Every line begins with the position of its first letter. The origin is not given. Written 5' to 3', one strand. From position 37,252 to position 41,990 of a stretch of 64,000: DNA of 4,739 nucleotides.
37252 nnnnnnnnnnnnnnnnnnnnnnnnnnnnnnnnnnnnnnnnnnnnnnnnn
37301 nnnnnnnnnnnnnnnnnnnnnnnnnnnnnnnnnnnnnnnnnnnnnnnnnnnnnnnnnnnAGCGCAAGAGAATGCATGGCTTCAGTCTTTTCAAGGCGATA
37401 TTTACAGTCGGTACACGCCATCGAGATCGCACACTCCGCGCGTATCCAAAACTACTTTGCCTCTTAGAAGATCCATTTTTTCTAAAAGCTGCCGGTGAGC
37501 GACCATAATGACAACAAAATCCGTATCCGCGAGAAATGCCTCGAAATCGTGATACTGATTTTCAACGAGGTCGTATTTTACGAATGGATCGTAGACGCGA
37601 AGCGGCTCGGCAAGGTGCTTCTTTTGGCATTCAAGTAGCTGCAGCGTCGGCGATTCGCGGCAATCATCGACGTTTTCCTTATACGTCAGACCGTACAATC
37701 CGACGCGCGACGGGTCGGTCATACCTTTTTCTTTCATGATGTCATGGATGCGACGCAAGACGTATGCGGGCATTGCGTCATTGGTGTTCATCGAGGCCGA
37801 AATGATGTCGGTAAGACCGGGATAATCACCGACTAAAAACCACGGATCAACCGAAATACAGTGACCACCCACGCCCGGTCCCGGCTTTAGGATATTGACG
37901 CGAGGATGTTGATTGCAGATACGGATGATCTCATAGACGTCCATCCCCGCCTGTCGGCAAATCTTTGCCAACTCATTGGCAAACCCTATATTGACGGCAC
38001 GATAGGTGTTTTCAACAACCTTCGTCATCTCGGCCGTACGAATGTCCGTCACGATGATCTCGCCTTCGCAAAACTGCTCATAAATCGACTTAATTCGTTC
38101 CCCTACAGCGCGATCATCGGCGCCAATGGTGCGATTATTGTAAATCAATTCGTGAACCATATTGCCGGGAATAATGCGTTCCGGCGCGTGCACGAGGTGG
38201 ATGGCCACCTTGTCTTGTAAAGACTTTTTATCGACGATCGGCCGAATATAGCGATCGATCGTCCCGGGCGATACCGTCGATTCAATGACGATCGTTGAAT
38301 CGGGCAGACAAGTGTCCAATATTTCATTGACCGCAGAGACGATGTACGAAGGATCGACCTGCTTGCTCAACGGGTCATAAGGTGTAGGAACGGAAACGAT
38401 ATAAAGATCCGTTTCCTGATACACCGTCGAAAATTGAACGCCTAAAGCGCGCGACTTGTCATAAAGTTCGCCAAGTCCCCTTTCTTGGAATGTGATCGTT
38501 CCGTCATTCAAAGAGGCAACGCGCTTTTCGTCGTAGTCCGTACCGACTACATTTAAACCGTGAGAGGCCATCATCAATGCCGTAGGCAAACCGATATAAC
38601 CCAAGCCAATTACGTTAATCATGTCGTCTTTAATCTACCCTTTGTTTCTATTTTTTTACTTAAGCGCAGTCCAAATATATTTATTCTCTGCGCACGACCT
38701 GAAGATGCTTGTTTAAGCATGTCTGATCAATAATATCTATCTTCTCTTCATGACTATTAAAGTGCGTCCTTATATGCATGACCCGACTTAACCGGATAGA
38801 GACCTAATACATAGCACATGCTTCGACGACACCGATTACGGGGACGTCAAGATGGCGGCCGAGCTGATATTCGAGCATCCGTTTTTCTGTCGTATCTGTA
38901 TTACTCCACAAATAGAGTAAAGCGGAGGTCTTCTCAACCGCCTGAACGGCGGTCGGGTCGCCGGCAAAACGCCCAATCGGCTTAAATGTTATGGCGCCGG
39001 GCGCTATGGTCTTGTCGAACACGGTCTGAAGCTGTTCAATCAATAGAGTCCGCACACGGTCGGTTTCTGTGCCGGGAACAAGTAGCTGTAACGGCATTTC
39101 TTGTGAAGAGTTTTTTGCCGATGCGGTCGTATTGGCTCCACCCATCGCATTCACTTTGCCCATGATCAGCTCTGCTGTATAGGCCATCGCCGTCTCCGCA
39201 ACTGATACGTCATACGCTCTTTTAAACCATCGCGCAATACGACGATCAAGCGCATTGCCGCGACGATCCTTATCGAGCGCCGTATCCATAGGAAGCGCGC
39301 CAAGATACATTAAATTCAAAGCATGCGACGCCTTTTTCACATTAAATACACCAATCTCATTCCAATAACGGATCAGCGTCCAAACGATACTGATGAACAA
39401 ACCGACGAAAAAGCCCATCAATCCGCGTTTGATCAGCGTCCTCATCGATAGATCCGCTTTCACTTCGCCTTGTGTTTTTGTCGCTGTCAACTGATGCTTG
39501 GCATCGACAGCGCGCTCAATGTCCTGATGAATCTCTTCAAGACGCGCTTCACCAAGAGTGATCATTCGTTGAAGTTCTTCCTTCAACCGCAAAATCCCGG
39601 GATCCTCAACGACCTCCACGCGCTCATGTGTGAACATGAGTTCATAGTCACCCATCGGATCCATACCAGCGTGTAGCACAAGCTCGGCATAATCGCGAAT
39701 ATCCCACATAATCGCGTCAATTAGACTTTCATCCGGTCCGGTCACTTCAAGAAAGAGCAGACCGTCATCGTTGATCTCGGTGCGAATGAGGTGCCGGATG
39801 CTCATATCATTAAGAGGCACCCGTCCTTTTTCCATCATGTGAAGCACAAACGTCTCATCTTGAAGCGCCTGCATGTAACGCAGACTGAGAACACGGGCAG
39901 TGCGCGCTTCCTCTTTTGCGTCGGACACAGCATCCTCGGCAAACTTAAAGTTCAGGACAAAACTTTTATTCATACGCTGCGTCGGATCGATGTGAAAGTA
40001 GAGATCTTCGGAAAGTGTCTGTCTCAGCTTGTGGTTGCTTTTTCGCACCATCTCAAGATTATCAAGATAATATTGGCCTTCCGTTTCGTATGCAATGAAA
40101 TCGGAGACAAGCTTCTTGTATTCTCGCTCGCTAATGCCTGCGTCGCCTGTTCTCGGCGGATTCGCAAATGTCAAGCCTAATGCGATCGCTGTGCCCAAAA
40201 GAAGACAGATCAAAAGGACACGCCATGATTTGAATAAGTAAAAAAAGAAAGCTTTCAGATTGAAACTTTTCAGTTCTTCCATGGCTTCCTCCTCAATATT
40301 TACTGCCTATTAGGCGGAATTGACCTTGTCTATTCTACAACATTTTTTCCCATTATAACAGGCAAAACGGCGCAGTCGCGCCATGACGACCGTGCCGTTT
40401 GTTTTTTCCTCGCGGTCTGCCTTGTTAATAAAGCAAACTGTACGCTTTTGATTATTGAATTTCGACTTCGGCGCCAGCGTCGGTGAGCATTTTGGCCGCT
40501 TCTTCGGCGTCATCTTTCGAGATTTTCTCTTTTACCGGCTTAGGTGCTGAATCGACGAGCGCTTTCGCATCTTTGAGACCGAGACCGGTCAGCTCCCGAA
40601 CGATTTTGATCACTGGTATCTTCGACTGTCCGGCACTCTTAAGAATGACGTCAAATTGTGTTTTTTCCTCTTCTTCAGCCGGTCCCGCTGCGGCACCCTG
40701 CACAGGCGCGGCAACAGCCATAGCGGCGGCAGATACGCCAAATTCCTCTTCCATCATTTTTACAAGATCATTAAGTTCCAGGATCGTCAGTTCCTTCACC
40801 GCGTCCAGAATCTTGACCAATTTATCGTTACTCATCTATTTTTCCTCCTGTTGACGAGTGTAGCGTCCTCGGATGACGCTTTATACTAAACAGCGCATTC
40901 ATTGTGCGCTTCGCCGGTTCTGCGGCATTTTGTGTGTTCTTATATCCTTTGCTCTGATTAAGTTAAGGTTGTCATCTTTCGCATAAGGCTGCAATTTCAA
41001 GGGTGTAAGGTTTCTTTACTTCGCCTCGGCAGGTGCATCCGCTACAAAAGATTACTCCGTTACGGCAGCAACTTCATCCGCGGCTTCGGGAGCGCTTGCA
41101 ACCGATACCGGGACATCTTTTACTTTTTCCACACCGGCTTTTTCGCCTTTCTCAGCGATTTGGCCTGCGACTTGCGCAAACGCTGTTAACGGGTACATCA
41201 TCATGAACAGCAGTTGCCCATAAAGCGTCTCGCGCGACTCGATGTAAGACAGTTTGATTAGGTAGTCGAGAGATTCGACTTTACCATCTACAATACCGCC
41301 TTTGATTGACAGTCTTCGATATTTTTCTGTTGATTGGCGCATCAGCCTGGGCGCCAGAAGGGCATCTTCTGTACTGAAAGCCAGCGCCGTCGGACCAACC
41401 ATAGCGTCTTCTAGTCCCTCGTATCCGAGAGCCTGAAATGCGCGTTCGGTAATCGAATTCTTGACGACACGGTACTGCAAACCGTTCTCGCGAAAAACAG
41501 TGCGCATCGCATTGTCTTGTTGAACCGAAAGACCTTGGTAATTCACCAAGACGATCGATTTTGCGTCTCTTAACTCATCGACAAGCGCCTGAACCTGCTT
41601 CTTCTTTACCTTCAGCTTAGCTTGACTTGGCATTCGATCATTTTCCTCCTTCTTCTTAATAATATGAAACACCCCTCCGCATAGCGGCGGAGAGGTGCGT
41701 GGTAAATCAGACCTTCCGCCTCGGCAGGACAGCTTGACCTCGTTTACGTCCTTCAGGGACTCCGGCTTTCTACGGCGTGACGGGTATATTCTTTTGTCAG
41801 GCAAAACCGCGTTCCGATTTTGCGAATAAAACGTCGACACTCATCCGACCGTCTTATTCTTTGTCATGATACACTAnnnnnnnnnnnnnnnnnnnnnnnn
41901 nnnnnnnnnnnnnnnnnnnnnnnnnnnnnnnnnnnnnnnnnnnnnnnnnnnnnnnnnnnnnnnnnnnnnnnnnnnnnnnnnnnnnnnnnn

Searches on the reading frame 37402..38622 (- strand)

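Call 25: search_protein_families(library=pfam, proteins=[window:37402-38622:-], max_evalue=0.00001)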
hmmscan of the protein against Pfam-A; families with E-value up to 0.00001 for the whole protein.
window:37402-38622:- (406 aa): 3 families
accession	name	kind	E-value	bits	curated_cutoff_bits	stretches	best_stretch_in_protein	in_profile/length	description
PF03721.20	UDPG_MGDP_dh_N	-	8.4e-43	146.6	27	1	2-176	3-183/187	UDP-glucose/GDP-mannose dehydrogenase family, NAD binding domain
PF00984.24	UDPG_MGDP_dh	-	3.9e-27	94.6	25.4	1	195-282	1-93/94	UDP-glucose/GDP-mannose dehydrogenase family, central domain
PF03720.21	UDPG_MGDP_dh_C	-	4.7e-17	62.7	30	1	309-399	2-102/103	UDP-glucose/GDP-mannose dehydrogenase family, UDP binding domain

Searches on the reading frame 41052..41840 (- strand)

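Call 25: search_protein_families(library=pfam, proteins=[window:41052-41840:-], max_evalue=0.00001)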
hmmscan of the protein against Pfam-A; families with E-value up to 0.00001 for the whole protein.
window:41052-41840:- (262 aa): 1 family
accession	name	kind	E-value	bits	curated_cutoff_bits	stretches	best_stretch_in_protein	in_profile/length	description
PF00466.25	Ribosomal_L10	-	3.6e-21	75.6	22.8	1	77-167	4-95/100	Ribosomal protein L10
